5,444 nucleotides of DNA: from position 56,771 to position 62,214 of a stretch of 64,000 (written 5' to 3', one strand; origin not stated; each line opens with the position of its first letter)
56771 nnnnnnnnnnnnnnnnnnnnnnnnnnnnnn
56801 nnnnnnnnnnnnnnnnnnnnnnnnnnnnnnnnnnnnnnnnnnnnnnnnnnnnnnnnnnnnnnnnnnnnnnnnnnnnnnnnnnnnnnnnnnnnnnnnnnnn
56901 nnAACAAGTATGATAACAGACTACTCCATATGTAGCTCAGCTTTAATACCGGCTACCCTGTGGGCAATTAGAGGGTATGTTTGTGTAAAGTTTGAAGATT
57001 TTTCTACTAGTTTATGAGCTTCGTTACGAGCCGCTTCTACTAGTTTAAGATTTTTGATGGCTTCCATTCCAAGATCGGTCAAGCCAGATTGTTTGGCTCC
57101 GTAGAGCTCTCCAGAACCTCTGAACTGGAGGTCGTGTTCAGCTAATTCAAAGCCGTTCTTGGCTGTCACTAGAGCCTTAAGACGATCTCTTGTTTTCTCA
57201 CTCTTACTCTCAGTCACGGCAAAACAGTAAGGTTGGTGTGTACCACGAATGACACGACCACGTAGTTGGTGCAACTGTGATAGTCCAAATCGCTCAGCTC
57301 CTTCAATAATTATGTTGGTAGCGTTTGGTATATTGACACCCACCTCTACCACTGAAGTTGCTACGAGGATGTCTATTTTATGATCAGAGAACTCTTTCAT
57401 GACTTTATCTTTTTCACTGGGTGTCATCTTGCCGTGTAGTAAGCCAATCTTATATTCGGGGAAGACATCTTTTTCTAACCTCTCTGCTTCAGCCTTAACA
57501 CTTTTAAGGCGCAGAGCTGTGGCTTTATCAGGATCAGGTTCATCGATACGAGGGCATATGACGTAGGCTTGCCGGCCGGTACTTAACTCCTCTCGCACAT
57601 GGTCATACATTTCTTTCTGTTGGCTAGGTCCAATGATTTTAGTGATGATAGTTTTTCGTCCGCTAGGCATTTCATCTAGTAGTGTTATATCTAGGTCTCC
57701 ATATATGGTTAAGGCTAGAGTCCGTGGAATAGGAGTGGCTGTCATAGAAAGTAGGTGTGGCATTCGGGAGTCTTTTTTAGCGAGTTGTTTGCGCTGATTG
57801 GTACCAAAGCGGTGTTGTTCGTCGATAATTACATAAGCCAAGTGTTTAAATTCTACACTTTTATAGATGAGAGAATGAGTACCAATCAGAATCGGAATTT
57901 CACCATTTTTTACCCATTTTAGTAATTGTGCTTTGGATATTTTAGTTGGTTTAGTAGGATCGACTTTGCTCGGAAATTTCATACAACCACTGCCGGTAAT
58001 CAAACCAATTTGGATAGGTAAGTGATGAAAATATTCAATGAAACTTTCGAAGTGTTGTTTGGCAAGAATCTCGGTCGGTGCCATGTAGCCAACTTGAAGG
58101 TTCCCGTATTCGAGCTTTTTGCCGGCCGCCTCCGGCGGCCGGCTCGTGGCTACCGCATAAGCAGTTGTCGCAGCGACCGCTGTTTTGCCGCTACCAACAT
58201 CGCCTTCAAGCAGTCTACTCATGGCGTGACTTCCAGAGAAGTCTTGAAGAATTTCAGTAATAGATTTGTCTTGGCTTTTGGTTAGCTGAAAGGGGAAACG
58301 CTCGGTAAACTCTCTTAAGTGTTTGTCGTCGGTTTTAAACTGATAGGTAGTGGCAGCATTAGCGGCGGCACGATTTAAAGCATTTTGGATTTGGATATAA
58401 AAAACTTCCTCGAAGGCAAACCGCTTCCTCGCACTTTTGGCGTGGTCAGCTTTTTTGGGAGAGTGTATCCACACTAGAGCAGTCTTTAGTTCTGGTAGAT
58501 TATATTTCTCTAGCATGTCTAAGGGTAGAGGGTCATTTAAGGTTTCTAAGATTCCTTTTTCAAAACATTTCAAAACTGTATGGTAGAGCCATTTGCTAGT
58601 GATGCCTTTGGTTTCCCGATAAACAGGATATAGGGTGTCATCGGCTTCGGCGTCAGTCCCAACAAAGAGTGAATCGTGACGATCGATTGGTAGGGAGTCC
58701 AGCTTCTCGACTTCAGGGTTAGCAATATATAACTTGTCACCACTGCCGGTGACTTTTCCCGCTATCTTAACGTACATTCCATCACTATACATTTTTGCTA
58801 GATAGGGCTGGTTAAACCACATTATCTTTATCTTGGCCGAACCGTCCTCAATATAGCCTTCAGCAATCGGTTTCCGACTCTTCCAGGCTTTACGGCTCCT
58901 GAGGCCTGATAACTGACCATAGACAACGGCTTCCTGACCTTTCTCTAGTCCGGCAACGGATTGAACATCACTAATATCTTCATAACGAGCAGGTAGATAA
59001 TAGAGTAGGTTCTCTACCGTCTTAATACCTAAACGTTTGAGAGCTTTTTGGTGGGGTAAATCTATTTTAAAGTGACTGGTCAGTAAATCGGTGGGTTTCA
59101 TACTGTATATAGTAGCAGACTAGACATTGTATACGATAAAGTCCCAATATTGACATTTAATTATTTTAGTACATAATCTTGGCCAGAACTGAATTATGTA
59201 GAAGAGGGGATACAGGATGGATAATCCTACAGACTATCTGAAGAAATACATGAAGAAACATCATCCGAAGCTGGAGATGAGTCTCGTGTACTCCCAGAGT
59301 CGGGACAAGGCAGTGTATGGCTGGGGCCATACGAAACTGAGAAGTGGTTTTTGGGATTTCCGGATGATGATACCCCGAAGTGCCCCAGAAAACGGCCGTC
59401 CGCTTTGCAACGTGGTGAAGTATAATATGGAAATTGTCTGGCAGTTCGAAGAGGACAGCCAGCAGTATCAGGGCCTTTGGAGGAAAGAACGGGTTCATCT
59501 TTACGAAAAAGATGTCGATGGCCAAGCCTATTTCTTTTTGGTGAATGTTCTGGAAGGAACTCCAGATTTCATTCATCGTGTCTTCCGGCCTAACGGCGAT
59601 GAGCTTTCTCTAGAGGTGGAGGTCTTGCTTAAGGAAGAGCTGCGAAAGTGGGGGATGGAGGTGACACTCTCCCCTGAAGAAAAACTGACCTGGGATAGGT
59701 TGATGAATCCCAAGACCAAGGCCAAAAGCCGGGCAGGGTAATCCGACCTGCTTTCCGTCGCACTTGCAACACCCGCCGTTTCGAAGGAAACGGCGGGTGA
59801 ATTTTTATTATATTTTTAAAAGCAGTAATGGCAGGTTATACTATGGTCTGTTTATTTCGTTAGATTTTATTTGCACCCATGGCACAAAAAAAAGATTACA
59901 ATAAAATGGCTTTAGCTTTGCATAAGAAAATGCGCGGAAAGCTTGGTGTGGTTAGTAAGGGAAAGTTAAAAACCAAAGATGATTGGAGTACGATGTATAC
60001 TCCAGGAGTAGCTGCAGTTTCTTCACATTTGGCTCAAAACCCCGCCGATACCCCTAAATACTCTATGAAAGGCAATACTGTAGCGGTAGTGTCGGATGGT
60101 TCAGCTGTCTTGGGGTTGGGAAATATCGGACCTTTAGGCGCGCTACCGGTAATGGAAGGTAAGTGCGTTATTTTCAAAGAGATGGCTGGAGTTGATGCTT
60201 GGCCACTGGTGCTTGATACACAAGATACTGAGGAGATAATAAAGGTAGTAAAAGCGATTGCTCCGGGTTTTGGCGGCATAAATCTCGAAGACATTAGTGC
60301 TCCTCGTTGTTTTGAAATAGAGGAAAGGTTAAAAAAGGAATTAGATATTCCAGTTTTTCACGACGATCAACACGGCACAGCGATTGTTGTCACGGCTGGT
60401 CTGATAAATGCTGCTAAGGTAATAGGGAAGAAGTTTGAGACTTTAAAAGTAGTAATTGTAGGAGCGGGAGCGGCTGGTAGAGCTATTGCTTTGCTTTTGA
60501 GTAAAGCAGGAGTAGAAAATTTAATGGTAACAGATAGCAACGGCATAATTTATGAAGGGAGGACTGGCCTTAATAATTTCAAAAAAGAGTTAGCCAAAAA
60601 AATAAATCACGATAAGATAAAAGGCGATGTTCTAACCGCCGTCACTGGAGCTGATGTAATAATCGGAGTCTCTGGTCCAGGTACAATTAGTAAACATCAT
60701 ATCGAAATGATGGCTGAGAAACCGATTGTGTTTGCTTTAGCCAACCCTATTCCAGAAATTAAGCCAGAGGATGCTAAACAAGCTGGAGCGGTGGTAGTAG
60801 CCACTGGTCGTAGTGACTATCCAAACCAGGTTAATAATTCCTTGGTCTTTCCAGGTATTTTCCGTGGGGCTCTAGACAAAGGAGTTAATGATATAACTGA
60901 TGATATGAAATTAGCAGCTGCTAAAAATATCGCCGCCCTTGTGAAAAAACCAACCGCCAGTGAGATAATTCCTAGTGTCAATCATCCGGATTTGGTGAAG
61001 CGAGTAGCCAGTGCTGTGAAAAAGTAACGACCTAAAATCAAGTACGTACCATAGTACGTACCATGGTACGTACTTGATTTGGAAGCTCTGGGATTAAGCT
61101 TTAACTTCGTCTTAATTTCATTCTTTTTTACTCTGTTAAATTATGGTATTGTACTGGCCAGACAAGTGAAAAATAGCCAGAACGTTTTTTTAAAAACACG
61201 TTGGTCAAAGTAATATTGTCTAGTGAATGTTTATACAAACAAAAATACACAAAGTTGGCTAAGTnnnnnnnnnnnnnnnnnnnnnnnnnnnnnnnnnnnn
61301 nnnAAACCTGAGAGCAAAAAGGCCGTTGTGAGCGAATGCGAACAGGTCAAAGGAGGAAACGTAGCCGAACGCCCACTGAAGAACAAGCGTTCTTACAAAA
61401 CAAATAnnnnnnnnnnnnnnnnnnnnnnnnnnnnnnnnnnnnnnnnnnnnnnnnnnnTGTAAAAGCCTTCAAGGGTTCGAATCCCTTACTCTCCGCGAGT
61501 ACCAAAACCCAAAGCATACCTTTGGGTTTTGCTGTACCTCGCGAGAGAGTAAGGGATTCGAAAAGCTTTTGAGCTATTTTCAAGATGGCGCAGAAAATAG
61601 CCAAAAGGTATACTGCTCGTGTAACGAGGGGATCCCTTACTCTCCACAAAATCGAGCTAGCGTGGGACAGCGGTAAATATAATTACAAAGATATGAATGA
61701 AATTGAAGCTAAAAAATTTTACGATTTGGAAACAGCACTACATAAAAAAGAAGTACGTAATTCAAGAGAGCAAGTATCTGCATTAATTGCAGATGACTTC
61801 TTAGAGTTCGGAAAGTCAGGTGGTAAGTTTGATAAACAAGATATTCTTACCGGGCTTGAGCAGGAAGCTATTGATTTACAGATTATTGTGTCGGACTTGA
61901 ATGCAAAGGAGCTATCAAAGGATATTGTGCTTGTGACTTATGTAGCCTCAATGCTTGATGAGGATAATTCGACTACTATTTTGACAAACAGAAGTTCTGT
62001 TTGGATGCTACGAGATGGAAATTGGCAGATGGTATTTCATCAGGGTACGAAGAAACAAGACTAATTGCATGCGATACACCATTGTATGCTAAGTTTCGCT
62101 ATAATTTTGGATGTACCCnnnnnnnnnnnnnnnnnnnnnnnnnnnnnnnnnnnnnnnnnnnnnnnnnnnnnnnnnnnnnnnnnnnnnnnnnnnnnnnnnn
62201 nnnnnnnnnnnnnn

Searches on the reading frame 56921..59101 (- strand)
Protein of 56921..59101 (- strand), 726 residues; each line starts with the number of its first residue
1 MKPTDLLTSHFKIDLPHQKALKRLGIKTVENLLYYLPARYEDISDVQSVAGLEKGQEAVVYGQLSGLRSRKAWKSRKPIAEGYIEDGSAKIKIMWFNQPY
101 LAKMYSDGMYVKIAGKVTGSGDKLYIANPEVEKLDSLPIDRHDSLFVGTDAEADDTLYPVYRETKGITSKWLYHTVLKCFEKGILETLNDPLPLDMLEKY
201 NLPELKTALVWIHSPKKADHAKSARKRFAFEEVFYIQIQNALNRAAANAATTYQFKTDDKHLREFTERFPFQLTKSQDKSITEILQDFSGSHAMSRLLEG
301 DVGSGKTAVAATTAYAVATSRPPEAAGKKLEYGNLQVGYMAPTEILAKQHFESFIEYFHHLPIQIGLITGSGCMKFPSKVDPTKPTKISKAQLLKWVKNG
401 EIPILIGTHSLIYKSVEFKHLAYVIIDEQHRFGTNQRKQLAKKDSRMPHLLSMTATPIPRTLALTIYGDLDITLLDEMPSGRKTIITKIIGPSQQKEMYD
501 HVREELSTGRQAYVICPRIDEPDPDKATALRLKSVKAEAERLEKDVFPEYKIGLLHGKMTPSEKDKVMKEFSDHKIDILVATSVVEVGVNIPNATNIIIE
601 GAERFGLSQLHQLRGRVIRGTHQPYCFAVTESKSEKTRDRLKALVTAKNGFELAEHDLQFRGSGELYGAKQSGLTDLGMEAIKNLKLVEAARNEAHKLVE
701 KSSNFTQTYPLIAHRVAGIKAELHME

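Call 18: search_protein_families(library=pfam, proteins=[window:56921-59101:-], max_evalue=0.001)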
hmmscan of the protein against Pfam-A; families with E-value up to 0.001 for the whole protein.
window:56921-59101:- (726 aa): 7 families
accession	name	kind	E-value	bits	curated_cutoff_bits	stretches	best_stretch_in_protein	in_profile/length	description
PF00270.35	DEAD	-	2.9e-21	76.4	26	1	274-462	1-164/167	DEAD/DEAH box helicase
PF00271.37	Helicase_C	-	6.7e-20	71.8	23.5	1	502-619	6-108/110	Helicase conserved C-terminal domain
PF17191.10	RecG_wedge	-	2.5e-16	60.1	23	1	18-136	13-130/162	RecG wedge domain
PF04851.21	ResIII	-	4.7e-12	46.6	22.5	1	272-457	3-162/164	Type III restriction enzyme, res subunit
PF19833.4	RecG_dom3_C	-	5.4e-09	36.4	26.8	1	649-708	3-64/87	ATP-dependent DNA helicase RecG, domain 3, C-terminal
PF01336.31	tRNA_anti-codon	-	4.7e-07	30.1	27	1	60-134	3-75/75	OB-fold nucleic acid binding domain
PF22590.2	Cas3-like_C_2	-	0.00055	20.6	27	0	539-620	19-104/106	CRISPR-associated nuclease/helicase Cas3, C-terminal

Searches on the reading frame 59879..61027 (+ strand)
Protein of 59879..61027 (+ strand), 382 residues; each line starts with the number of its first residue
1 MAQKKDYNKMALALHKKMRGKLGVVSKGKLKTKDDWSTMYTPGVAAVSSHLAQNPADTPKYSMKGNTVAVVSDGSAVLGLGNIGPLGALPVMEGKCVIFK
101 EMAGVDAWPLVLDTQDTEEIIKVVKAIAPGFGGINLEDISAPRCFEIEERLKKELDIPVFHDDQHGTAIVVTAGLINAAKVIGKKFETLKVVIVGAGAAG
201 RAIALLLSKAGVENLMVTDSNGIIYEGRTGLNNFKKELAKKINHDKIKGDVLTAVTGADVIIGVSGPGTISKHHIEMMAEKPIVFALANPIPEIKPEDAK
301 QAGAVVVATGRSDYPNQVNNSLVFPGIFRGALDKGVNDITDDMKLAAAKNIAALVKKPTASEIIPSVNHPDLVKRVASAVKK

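Call 18: search_protein_families(library=pfam, proteins=[window:59879-61027:+], max_evalue=0.001)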
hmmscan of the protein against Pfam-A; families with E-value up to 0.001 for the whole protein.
window:59879-61027:+ (382 aa): 7 families
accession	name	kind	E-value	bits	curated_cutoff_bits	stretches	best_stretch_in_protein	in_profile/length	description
PF03949.21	Malic_M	-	5.8e-27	95.1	23.5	1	166-380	3-253/258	Malic enzyme, NAD binding domain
PF00390.24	malic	-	1e-26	94.3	23.1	1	27-152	9-182/182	Malic enzyme, N-terminal domain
PF01494.25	FAD_binding_3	-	5.9e-06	26.2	22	1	189-231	2-44/349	FAD binding domain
PF00899.27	ThiF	-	1.1e-05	25.1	28.1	1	184-221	16-53/238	ThiF family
PF07992.20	Pyr_redox_2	-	3.2e-05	24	26.1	1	190-313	2-111/291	Pyridine nucleotide-disulphide oxidoreductase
PF01488.26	Shikimate_DH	-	0.00067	20.2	24.3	0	179-290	3-114/138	Shikimate / quinate 5-dehydrogenase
PF00208.27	ELFV_dehydrog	-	0.0007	19.8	23.4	1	170-235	13-75/241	Glutamate/Leucine/Phenylalanine/Valine dehydrogenase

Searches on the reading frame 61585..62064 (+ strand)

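Call 18: search_protein_families(library=pfam, proteins=[window:61585-62064:+], max_evalue=0.001)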
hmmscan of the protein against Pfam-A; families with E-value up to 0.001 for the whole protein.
window:61585-62064:+ (159 aa): 1 family
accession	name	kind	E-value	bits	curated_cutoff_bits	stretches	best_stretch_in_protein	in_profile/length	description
PF14534.12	DUF4440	-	1.7e-14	54.6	25.2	1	48-149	4-107/107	Domain of unknown function (DUF4440)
